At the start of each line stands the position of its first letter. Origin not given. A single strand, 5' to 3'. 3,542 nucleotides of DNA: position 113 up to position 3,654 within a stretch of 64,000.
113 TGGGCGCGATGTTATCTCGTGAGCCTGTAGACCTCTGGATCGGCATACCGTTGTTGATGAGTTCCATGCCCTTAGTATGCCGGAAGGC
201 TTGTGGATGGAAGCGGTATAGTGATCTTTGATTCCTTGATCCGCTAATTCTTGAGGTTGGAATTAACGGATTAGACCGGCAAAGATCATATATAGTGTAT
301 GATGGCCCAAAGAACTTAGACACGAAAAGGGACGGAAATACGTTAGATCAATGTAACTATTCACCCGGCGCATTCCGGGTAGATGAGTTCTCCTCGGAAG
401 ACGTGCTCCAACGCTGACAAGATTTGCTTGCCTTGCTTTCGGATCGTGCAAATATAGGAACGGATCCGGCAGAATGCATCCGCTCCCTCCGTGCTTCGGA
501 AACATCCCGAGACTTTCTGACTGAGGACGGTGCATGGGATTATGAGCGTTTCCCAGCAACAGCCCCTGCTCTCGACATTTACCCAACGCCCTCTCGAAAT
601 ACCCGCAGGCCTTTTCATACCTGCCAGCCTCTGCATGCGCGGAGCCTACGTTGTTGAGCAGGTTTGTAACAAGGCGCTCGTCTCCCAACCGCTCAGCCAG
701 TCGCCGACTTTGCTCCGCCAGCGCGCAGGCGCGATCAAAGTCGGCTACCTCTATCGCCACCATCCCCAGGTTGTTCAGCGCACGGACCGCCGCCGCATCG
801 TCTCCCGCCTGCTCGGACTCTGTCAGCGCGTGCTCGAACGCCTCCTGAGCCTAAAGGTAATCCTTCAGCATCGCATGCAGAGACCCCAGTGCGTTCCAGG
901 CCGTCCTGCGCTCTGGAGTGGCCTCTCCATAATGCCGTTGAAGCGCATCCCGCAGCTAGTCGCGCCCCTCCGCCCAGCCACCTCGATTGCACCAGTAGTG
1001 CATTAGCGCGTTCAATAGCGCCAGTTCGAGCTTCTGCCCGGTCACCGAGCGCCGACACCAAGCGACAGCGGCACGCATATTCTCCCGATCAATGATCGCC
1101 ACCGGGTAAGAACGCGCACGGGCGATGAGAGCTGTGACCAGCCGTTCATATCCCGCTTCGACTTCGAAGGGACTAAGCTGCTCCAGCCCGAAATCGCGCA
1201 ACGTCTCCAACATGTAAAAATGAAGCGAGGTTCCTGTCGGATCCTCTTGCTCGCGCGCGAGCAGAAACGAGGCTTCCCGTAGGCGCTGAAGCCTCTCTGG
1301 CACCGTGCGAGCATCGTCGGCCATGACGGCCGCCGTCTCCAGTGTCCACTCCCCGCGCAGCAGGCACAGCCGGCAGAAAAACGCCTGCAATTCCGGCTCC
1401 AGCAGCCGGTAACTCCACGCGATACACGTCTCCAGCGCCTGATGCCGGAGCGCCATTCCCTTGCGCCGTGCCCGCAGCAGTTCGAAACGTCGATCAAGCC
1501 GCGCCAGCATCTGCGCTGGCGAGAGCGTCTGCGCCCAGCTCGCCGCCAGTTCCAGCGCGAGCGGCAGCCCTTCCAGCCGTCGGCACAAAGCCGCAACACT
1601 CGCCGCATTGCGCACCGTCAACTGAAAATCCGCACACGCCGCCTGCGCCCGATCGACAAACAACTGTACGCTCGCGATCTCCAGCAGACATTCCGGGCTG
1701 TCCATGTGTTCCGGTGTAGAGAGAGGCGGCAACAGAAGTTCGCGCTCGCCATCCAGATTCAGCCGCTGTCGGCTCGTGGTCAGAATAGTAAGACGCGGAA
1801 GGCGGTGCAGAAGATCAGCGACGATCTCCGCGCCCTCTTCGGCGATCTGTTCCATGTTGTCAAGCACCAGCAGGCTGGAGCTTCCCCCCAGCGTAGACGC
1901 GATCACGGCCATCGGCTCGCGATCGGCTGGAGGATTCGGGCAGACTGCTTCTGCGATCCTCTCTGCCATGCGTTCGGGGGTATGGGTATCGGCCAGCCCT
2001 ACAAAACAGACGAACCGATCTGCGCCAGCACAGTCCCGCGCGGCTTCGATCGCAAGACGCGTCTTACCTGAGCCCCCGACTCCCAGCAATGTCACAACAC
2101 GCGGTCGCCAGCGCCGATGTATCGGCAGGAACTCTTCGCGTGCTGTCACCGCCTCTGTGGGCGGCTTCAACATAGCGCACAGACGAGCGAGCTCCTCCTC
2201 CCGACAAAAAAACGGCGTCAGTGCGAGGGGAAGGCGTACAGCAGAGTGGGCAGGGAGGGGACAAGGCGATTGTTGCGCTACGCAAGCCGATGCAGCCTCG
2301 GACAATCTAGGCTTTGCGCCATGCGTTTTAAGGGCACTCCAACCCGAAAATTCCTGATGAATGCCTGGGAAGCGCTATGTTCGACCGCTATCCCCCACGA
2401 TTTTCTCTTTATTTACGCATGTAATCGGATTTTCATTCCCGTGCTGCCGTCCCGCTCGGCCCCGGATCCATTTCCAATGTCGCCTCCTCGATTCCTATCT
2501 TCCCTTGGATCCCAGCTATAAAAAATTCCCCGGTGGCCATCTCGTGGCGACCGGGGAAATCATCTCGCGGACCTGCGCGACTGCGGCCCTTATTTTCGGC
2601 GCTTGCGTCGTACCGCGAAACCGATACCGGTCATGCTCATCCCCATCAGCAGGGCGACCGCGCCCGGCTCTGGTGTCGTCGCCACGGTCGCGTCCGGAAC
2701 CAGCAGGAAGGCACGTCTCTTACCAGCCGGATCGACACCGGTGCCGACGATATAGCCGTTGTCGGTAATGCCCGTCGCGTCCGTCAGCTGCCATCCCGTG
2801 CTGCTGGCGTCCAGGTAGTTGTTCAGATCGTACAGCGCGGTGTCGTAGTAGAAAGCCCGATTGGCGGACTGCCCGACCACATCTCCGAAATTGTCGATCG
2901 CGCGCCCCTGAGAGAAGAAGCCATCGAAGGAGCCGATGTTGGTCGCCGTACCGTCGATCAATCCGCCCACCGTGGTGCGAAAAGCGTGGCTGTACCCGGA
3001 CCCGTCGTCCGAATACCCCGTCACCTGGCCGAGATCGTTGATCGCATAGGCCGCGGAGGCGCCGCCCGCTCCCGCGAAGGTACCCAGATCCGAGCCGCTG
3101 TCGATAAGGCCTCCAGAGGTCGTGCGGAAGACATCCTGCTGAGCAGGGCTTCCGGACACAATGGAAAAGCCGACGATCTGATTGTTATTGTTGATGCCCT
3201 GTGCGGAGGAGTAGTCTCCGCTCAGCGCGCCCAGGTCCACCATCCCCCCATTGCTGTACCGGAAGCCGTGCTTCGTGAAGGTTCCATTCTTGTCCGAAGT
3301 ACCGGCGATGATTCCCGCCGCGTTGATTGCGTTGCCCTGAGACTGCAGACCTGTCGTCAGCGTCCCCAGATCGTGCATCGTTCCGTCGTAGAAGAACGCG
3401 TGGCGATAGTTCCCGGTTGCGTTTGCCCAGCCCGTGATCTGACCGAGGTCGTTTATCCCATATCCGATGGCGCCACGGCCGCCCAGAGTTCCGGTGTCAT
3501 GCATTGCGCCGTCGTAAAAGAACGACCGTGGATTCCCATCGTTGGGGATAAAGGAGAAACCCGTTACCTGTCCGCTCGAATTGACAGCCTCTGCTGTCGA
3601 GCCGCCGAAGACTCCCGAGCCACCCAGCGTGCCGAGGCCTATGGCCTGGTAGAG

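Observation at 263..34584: Four BTAD–NB-ARC–TPR loci in 35 kb, each intact copy immediately followed by a secreted-protein gene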

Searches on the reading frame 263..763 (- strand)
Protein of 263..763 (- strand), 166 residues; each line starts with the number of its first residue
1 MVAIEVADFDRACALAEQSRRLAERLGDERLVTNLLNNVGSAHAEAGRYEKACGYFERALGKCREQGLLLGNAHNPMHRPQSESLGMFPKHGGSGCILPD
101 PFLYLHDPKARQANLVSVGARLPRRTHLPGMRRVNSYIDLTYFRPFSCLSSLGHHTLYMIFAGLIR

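Call 3: search_protein_families(library=pfam, proteins=[window:263-763:-], max_evalue=0.01)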
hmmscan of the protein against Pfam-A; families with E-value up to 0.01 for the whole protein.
window:263-763:- (166 aa): 5 families
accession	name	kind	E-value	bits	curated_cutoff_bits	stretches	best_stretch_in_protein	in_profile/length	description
PF13424.12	TPR_12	-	1.4e-07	32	30.1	1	7-60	17-72/77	Tetratricopeptide repeat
PF07719.23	TPR_2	-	5.7e-05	23.4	27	1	35-60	3-28/34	Tetratricopeptide repeat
PF13176.12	TPR_7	-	8.7e-05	22.8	27.9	1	36-66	2-32/36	Tetratricopeptide repeat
PF13374.12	TPR_10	-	9.7e-05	22.7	27.5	1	35-65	4-34/42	Tetratricopeptide repeat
PF13428.12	TPR_14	-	0.0032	18.5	23.5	0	39-67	7-35/44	Tetratricopeptide repeat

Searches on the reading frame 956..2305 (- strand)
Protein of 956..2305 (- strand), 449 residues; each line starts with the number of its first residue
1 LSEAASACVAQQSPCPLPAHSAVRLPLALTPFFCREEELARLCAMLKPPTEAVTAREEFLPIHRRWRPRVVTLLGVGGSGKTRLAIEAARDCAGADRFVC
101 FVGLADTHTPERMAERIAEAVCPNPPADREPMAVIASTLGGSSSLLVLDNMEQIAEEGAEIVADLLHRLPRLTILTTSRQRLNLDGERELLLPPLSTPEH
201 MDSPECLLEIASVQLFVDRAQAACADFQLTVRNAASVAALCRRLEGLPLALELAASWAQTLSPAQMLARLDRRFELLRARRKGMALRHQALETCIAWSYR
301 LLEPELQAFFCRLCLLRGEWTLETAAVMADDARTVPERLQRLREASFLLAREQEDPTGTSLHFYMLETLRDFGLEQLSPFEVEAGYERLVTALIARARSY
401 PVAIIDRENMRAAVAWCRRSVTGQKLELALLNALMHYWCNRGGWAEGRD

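Call 3: search_protein_families(library=pfam, proteins=[window:956-2305:-], max_evalue=0.01)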
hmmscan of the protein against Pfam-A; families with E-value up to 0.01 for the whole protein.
window:956-2305:- (449 aa): 6 families
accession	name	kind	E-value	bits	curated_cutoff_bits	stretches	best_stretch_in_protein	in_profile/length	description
PF00931.28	NB-ARC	-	2.6e-06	27.3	23.5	1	68-299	18-246/248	NB-ARC domain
PF13191.12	AAA_16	-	7.3e-06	27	32.6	1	32-171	2-161/167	AAA ATPase domain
PF05729.18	NACHT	-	5.3e-05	23.5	26.7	1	69-183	1-133/167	NACHT domain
PF25199.1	nSTAND_NTPase5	-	7.5e-05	23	34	1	65-181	38-135/145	Novel STAND NTPase 5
PF13401.12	AAA_22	-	0.00031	21.5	27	1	68-167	5-106/130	AAA domain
PF13481.12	AAA_25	-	0.0081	16.2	27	0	67-100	30-65/195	AAA domain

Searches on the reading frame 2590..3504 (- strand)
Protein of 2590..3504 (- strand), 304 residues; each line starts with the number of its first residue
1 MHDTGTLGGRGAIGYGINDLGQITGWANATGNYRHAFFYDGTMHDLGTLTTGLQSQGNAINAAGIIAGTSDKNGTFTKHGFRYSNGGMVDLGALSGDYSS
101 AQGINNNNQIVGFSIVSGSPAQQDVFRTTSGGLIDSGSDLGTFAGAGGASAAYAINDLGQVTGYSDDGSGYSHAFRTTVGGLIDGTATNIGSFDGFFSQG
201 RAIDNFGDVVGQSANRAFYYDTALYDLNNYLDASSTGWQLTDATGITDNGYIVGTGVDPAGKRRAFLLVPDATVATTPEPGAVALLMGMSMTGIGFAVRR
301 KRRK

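Call 58: search_protein_families(library=pfam, proteins=[window:2590-3504:-], max_evalue=0.01)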
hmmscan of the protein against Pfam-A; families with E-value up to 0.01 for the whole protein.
window:2590-3504:- (304 aa): 1 family
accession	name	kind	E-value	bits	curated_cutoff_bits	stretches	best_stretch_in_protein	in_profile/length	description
PF11949.14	DUF3466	-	4.3e-06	26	25.1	0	11-73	383-453/609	Protein of unknown function (DUF3466)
